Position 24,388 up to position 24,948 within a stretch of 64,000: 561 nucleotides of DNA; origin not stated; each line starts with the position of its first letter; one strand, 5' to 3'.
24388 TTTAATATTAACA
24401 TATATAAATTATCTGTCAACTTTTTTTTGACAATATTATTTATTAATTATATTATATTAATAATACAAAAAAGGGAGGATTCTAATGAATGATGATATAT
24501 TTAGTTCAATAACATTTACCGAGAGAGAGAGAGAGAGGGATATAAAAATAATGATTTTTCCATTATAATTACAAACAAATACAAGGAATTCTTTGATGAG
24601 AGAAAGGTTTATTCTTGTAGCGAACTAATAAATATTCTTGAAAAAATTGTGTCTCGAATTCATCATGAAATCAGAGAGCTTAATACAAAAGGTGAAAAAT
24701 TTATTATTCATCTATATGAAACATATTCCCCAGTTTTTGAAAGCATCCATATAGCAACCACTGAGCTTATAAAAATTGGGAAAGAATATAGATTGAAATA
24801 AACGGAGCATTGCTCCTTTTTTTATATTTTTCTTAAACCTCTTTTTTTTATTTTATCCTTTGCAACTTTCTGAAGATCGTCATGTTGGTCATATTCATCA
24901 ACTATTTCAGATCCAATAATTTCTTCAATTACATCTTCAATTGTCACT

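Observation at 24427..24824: Small gene with promoter, SD and terminator whose reading frame is switched by a (GA)8 tract (contingency-locus architecture)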

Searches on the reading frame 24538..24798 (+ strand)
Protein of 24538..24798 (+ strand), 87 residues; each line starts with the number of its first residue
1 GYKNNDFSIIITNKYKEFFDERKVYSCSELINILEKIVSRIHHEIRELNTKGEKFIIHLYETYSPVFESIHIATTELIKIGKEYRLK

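Call 28: predict_structure(protein=window:24538-24798:+)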
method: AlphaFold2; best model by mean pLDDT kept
length: 87 residues; sequences in the alignment: 1
mean_pLDDT: 66.0   pTM: 0.43
mean pLDDT of the five models: 66.0, 63.5, 60.1, 58.6, 57.1
residues with pLDDT >= 90: 0; 70-90: 33; 50-70: 48; < 50: 6
segments of 3 or more residues with pLDDT < 50: 1-5
pLDDT, mean of each block of 10 residues (from residue 1): 47 75 83 81 70 56 59 62 58
secondary structure, 60 per line:
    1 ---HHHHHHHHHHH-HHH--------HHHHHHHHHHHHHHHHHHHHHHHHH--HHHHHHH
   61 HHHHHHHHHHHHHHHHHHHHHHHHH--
elements in order: H4-14 H27-51 H54-85

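Call 32: search_protein_representatives(protein=window:24538-24798:+)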
Query: 87 residues. Proteins with E-value up to 0.001 (for the whole library): 1; up to 1e-10: 0; up to 1e-30: 0. The best 1 are listed.
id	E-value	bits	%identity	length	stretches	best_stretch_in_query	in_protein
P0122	6.6e-08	48.7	44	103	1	6-85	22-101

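Call 35: find_encoding_contigs(protein=P0122, flank=10000, max_places=10)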
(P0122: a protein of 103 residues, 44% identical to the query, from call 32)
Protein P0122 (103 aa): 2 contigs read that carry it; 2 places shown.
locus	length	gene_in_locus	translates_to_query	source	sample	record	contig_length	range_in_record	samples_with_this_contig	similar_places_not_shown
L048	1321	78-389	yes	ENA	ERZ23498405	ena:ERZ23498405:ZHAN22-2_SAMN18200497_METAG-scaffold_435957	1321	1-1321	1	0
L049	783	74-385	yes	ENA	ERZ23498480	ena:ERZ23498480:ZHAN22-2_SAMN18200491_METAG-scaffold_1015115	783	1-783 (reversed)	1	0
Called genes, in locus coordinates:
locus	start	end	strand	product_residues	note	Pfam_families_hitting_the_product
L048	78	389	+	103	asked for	-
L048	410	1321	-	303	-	?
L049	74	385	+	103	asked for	-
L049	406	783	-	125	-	?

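Call 44: search_protein_families(library=phrogs, proteins=[P0122], max_evalue=1)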
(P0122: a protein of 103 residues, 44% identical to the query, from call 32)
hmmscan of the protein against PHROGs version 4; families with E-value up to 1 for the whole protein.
P0122 (103 aa): 3 families
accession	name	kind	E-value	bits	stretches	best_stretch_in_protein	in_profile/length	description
phrog_265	-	DNA, RNA and nucleotide metabolism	0.024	16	1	24-66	53-95/99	replication initiation protein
phrog_38853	-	unknown function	0.025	15.9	1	49-90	3-45/92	-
phrog_11555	-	unknown function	0.031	15.4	1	40-76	36-72/75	-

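Call 45: search_protein_families(library=padloc, proteins=[P0122], max_evalue=1)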
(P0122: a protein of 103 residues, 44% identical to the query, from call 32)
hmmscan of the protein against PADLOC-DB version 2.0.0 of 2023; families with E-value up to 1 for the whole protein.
P0122 (103 aa): 0 families

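Call 48: predict_structure(alignment_id=A3)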
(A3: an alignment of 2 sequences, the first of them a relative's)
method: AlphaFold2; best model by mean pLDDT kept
length: 103 residues; sequences in the alignment: 2
mean_pLDDT: 51.4   pTM: 0.36
mean pLDDT of the five models: 51.4, 48.6, 47.8, 43.4, 43.3
residues with pLDDT >= 90: 0; 70-90: 4; 50-70: 46; < 50: 53
segments of 3 or more residues with pLDDT < 50: 1-24, 27-35, 70-79, 97-103
pLDDT, mean of each block of 10 residues (from residue 1): 41 42 47 47 63 68 58 46 56 48 42
secondary structure, 60 per line:
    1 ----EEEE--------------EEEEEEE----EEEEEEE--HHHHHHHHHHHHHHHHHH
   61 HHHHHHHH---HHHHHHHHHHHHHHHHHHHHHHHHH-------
elements in order: E5-8 E23-29 E34-40 H43-68 H72-96

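Call 70: fold_search(model_id=the predicted structure, library=pdb)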
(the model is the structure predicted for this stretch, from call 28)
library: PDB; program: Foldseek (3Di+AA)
matches with E <= 10: 72; with E <= 0.001: 0
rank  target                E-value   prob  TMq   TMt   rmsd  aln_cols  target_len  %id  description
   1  8uoq_1                4.1e+00  0.18  0.61  0.14   6.9        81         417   20  Composite map of PIC_delta_TFIIK form2 (released 2024-10-23)
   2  6od3_H                4.1e+00  0.11  0.32  0.43   7.0        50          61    8  Human TCF4 C-terminal bHLH domain in Complex with 13-bp Oligonucleotide Containing E-box Sequence (released 2019-05-29)
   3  4mm0_A                4.4e+00  0.10  0.38  0.11   6.7        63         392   11  Crystal Structure Analysis of the Putative Thioether Synthase SgvP Involved in the Tailoring Step of Griseoviridin (released 2014-09-17)
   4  3iux_A                4.7e+00  0.11  0.28  0.29   3.5        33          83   12  Crystal structure of human MDM2 in complex with a potent miniature protein inhibitor (18-residues) (released 2009-10-27)
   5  2ztt_C                4.7e+00  0.07  0.36  0.41   7.2        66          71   17  Crystal Structure of RNA polymerase PB1-PB2 subunits from Influenza A Virus (released 2009-06-09)
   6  7zm7_L                4.7e+00  0.06  0.33  0.33   7.7        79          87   16  CryoEM structure of mitochondrial complex I from Chaetomium thermophilum (inhibited by DDM) (released 2022-11-30)
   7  2ztt_A                5.1e+00  0.07  0.37  0.41   7.3        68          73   16  Crystal Structure of RNA polymerase PB1-PB2 subunits from Influenza A Virus (released 2009-06-09)
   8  2z5s_N                5.5e+00  0.10  0.27  0.28   3.4        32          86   12  Molecular basis for the inhibition of p53 by Mdmx (released 2007-11-06)
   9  7w5z_T4               5.5e+00  0.09  0.34  0.46   3.1        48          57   19  Cryo-EM structure of Tetrahymena thermophila mitochondrial complex IV, composite dimer model (released 2022-04-06)
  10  4yt1_B                5.5e+00  0.06  0.34  0.15   9.6        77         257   10  Human PPAR Gamma Ligand Binding Domain in complex with a Gammma Selective Synthetic Partial Agonist MEKT76 (released 2016-03-02)
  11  2ve7_B                5.5e+00  0.04  0.33  0.10  27.3        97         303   16  Crystal structure of a bonsai version of the human Ndc80 complex (released 2008-05-13)
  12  2bsk_B                5.9e+00  0.06  0.33  0.40   3.9        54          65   18  Crystal structure of the TIM9 Tim10 hexameric complex (released 2006-01-04)
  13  3ia6_B                5.9e+00  0.05  0.34  0.15  11.3        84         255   11  X-ray Crystal structure of the nuclear hormone receptor PPAR-gamma in a complex with a PPAR gamma/alpha dual agonist (released 2009-10-13)
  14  5swk_A                6.4e+00  0.09  0.28  0.29   3.5        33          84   12  Crystal structure of p53 epitope-scaffold based on a inhibitor of cysteine proteases in complex with human MDM2 (released 2017-10-18)
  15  4n5t_A                6.4e+00  0.09  0.28  0.27   3.4        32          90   12  The 1.7A Crystal Structure of MDMX with a Stapled Peptide, ATSP-7041 (released 2013-11-20)
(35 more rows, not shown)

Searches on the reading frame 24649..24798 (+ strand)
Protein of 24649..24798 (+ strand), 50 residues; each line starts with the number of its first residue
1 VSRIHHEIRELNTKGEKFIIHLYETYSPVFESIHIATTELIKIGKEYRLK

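Call 44: search_protein_families(library=phrogs, proteins=[P0121], max_evalue=1)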
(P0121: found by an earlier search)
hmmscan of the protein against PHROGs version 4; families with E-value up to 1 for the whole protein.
P0121 (46 aa): 2 families
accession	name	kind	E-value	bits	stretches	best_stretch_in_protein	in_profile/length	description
phrog_35976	-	unknown function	0.071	14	1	2-44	9-52/162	-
phrog_6479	-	unknown function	0.19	12.2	1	2-37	51-86/222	-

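Call 45: search_protein_families(library=padloc, proteins=[P0121], max_evalue=1)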
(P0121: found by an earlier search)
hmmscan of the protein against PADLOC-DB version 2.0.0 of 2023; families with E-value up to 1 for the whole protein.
P0121 (46 aa): 0 families
